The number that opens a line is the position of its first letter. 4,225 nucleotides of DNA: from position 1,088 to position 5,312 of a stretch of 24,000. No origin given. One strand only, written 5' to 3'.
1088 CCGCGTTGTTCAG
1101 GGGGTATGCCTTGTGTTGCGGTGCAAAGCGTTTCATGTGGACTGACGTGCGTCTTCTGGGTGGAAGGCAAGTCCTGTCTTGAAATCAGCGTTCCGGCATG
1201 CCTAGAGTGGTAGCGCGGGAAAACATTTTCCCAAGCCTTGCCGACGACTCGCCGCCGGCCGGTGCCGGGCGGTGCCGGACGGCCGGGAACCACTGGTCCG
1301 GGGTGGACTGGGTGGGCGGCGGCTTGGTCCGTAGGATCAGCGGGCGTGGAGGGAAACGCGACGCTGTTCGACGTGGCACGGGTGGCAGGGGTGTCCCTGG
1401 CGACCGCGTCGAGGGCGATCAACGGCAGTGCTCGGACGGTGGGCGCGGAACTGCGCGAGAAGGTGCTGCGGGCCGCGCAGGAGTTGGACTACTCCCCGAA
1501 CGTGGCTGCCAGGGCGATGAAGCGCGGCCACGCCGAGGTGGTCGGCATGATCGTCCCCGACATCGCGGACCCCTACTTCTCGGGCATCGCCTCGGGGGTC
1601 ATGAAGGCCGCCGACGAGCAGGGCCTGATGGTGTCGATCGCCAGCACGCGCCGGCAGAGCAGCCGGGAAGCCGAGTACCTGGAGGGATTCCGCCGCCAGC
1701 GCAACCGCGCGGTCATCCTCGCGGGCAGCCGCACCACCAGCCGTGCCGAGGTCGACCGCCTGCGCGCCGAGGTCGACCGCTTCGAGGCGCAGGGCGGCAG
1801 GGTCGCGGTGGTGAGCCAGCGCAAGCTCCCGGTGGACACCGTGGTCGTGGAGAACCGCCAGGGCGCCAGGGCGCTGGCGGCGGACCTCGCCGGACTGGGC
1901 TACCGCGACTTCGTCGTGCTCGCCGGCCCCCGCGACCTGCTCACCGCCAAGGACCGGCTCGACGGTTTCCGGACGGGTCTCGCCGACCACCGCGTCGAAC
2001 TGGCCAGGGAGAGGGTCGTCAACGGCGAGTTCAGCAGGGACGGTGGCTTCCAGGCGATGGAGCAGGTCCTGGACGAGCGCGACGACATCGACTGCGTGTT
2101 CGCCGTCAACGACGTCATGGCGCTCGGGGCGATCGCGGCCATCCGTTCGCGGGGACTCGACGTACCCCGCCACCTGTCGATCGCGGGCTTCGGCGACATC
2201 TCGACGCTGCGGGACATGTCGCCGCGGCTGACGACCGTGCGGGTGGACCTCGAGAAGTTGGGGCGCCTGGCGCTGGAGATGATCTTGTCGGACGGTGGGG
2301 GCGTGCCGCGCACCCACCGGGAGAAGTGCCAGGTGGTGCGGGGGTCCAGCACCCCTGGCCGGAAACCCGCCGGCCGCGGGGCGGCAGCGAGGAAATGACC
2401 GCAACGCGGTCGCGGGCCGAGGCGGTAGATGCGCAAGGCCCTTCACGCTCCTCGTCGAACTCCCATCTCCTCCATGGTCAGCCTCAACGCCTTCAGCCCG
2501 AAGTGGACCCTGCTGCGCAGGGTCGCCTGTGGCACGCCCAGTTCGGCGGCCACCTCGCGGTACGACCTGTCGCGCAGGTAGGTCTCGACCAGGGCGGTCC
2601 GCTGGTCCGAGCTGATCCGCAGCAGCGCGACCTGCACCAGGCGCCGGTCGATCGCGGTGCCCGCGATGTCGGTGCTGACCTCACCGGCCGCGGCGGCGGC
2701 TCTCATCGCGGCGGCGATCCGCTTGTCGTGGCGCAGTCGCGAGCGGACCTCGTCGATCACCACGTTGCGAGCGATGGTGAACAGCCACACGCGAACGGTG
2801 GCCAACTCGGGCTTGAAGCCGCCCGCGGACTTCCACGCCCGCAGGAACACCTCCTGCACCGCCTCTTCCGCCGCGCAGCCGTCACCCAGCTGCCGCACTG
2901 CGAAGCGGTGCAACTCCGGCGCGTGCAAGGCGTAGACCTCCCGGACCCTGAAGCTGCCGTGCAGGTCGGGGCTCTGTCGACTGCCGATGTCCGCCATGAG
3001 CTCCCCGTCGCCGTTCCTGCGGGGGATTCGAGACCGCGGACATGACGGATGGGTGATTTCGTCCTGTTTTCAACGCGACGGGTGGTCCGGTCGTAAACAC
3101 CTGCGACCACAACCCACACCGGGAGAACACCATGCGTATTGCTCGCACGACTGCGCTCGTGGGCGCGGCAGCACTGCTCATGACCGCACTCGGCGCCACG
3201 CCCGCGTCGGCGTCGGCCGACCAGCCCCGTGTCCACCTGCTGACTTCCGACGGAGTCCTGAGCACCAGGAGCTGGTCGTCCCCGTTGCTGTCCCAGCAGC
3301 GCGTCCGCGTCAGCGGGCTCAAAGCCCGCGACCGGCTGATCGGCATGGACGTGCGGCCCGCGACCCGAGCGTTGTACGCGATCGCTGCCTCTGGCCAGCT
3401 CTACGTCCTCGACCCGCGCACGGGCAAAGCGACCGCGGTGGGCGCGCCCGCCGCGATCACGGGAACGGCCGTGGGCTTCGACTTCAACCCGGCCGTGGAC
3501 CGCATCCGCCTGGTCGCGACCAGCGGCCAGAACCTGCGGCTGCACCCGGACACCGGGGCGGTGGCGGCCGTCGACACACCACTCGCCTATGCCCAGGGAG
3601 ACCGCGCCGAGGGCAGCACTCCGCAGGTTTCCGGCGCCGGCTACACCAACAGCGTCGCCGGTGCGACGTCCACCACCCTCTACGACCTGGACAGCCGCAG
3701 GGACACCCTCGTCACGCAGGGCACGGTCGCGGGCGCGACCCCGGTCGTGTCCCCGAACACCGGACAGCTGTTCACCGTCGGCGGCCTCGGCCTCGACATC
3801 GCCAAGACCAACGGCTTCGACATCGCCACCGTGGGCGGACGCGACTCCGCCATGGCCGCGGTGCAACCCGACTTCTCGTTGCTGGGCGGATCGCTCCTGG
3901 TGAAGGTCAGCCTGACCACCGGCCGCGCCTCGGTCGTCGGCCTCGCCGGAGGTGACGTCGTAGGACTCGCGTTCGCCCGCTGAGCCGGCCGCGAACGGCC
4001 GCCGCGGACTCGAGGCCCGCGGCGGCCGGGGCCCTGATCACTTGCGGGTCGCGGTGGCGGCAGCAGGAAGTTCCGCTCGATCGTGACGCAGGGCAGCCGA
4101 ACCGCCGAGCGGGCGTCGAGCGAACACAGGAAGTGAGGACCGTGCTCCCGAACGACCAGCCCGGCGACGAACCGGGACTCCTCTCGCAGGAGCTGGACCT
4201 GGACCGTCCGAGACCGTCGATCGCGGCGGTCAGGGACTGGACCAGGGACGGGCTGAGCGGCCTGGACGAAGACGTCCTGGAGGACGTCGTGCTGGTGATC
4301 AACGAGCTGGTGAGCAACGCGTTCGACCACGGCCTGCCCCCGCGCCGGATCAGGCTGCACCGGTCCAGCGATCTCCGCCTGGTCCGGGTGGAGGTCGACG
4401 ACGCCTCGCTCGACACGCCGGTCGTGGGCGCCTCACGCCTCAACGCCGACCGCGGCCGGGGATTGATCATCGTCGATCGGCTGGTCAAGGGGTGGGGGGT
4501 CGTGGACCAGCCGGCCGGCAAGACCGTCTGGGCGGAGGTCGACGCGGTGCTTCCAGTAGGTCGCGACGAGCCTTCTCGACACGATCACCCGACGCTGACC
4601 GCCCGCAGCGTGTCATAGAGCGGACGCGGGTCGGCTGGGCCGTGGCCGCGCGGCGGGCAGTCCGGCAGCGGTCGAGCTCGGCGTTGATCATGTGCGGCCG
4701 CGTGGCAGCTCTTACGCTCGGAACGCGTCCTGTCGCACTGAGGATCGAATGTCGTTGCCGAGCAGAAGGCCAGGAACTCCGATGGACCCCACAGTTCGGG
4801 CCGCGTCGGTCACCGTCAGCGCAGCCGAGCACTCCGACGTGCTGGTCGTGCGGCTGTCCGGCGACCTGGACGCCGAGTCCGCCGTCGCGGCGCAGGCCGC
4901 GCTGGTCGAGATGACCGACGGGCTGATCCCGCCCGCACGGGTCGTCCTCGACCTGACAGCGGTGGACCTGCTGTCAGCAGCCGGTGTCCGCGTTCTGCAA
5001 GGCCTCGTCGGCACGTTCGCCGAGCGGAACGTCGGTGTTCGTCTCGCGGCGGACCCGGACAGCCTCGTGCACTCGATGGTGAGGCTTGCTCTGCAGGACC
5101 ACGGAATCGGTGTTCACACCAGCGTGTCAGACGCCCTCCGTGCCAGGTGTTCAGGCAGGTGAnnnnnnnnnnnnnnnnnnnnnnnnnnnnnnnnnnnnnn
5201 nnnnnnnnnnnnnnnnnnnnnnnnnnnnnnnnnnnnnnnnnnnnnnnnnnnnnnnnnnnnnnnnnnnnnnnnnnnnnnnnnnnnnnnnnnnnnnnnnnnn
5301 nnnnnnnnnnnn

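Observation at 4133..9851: Partner-switching island with 4 STAS, 3 RsbW-like kinase and 1 PP2C modules but no SigB/SigF-type sigma gene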

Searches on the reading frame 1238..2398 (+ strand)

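Call 5: search_protein_families(library=pfam, proteins=[window:1238-2398:+], max_evalue=0.01)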
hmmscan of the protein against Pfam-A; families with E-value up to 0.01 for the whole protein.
window:1238-2398:+ (386 aa): 4 families
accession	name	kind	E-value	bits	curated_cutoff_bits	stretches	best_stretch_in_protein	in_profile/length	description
PF13377.12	Peripla_BP_3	-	4.9e-26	92.2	26.5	1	216-372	3-167/167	Periplasmic binding protein-like domain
PF00532.27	Peripla_BP_1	-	4.4e-23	82.6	22.2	1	100-351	2-259/281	Periplasmic binding proteins and sugar binding domain of LacI family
PF13407.12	Peripla_BP_4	-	2.3e-17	63.9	35.1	1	102-319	1-217/258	Periplasmic binding protein domain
PF00356.27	LacI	-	7.6e-15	54.9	27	1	42-88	1-46/46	Bacterial regulatory proteins, lacI family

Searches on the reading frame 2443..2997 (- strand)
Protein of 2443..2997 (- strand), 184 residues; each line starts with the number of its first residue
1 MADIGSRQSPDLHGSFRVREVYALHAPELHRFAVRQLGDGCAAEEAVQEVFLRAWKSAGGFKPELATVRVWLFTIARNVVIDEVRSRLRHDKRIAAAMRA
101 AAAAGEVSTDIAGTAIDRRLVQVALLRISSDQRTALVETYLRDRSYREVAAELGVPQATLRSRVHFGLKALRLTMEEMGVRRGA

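Call 5: search_protein_families(library=pfam, proteins=[window:2443-2997:-], max_evalue=0.01)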
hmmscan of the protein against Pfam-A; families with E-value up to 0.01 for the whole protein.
window:2443-2997:- (184 aa): 7 families
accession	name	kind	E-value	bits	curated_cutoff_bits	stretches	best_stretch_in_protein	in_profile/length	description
PF04542.20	Sigma70_r2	-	2.7e-18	65.9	24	1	22-87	2-68/71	Sigma-70 region 2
PF08281.18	Sigma70_r4_2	-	6.3e-10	39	25.7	1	119-171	2-54/54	Sigma-70, region 4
PF04545.22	Sigma70_r4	-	1.3e-08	34.6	24.1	1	124-172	1-49/50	Sigma-70, region 4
PF06892.16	Phage_CP76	-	0.0026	18.1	26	0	144-178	14-50/146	Phage regulatory protein CII (CP76)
PF13518.12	HTH_28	-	0.0037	17.8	25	1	132-163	1-32/52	Helix-turn-helix domain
PF18024.7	HTH_50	-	0.0048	17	27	0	132-165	12-45/50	Helix-turn-helix domain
PF01527.26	HTH_Tnp_1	-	0.0086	16.7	24.1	0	129-161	8-41/75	Transposase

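Call 21: search_protein_families(library=ncbifam, proteins=[window:2443-2997:-], max_evalue=0.001)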
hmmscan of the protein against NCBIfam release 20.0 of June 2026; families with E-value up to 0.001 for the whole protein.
window:2443-2997:- (184 aa): 81 families (the best 25 are shown)
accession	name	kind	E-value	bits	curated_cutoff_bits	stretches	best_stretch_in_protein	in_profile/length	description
NF007227.0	PRK09645.1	subfamily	2.5e-41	141.5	202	1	17-181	14-176/177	sigma-70 family RNA polymerase sigma factor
TIGR02937.1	sigma70-ECF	superfamily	8.4e-26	90.6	42.9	1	19-173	4-163/165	sigma-70 family RNA polymerase sigma factor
NF007228.0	PRK09646.1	subfamily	1.8e-25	89.7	226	1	20-176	34-191/194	ECF RNA polymerase sigma factor SigK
NF009166.1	PRK12513.1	equivalog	5.6e-23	81.7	206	1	21-180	27-191/193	RNA polymerase sigma factor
NF004113.0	PRK05602.1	equivalog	6.3e-22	78.2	208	1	18-178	47-204/211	RNA polymerase sigma factor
NF009167.0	PRK12514.1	equivalog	5e-21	75.4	265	1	20-175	24-178/180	RNA polymerase sigma factor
NF009172.0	PRK12519.1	subfamily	4.7e-20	72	222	1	21-176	34-190/194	RNA polymerase sigma factor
NF009168.0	PRK12515.1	subfamily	4.7e-20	71.9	236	1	18-183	24-187/189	RNA polymerase sigma factor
NF009171.0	PRK12518.1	equivalog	5.7e-20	71.9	208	1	19-181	30-190/191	RNA polymerase sigma factor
NF008890.0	PRK11924.1-3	equivalog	6.3e-20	71.4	284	1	19-176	42-202/205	RNA polymerase sigma factor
NF007225.0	PRK09643.1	equivalog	2.4e-19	69.8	190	1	21-176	32-183/204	RNA polymerase sigma factor SigM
TIGR02983.1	SigE-fam_strep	subfamily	4.3e-19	69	141.55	1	18-177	8-160/162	SigE family RNA polymerase sigma factor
TIGR02985.1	Sig70_bacteroi1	subfamily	7.7e-19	68.5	126.4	1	19-173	4-160/162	RNA polymerase sigma-70 factor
NF007229.0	PRK09647.1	equivalog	1.3e-18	67.2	265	1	20-177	48-204/220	RNA polymerase sigma factor SigE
NF009164.0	PRK12511.1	equivalog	1.9e-18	66.6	185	1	28-178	16-162/182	RNA polymerase sigma factor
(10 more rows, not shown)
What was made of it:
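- Checked: Sigma genes: the only sigma gene is the ECF type at 2443-2997 (calls 5, 21).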

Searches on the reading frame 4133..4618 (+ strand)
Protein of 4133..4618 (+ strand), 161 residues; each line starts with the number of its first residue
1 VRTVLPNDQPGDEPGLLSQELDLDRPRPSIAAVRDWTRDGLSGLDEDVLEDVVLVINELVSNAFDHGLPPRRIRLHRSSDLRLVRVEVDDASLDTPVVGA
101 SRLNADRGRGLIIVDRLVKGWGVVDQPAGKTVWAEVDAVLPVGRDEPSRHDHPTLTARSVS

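Call 5: search_protein_families(library=pfam, proteins=[window:4133-4618:+], max_evalue=0.01)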
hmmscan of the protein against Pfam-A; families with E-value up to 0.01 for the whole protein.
window:4133-4618:+ (161 aa): 2 families
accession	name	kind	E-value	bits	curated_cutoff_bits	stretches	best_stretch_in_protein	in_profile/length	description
PF13581.12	HATPase_c_2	-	1.5e-10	41.6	27.4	1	29-134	7-125/127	Histidine kinase-like ATPase domain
PF02518.31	HATPase_c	-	0.00036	21.4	26.4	1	51-137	5-108/111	Histidine kinase-, DNA gyrase B-, and HSP90-like ATPase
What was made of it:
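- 4133..4618 (+): RsbW-like protein 1: stand-alone HATPase_c_2, N-box and G2 box present, G1 box reads VDDAS. Pfam HATPase_c_2 41.6 bits (call 5).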

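Call 21: search_protein_families(library=ncbifam, proteins=[window:4133-4618:+], max_evalue=0.001)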
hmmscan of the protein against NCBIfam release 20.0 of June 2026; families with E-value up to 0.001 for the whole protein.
window:4133-4618:+ (161 aa): 1 family
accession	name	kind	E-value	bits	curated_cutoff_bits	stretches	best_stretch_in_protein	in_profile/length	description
NF041045.1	RsbA_anti_sig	subfamily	7.5e-12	45.1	210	1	27-124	188-289/303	anti-sigma factor RsbA family regulatory protein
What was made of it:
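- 4133..4618 (+): NCBIfam RsbA-family hit (call 21).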

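Call 47: search_solved_structures(query=window:4133-4618:+, max_evalue=1, show_alignments=3)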
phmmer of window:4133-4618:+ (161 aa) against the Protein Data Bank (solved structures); distinct sequences matched with E-value up to 1: 1.
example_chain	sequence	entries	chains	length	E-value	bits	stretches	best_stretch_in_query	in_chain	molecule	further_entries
3ke6_A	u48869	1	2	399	0.66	13.1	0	22-69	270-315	Protein Rv1364c/MT1410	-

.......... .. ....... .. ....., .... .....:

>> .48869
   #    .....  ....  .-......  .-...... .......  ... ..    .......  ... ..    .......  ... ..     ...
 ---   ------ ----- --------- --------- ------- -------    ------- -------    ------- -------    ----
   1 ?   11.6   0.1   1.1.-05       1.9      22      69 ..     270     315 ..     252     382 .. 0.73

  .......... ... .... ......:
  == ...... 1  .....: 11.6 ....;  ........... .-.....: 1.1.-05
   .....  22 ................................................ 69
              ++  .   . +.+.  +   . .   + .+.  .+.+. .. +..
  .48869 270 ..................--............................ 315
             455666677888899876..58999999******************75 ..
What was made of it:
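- Tried and rejected: A PDB search with the stand-alone RsbW-like protein found nothing significant (call 47), so its ATP-site status rests on motif inspection only.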

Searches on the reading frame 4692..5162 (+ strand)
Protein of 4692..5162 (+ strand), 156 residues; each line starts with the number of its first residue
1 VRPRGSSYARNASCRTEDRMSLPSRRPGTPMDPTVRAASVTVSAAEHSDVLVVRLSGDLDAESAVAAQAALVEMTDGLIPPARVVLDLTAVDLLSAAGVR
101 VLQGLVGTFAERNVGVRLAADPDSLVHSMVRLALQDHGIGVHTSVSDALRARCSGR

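Call 5: search_protein_families(library=pfam, proteins=[window:4692-5162:+], max_evalue=0.01)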
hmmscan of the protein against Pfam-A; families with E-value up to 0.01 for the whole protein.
window:4692-5162:+ (156 aa): 2 families
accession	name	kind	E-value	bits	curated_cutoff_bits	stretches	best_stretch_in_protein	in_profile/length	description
PF01740.26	STAS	-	1.5e-12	47.6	22.6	1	43-148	3-106/106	STAS domain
PF13466.11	STAS_2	-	8.2e-08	32.8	29.2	1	53-132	1-76/80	STAS domain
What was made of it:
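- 4749..5162 (+): Stand-alone STAS 1. The canonical phospho-Ser column is Ala (LLSAAG), with a Ser one residue earlier. Pfam STAS 47.6 bits (call 5).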

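Call 21: search_protein_families(library=ncbifam, proteins=[window:4749-5162:+], max_evalue=0.001)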
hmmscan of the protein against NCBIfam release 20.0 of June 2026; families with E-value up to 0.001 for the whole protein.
window:4749-5162:+ (137 aa): 2 families
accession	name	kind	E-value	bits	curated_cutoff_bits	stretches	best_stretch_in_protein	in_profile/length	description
TIGR00377.1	ant_ant_sig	superfamily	4.8e-12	45.7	53.45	1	21-102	3-83/108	anti-sigma factor antagonist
TIGR02886.1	spore_II_AA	equivalog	0.00025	21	114.75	1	27-90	5-67/106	anti-sigma F factor antagonist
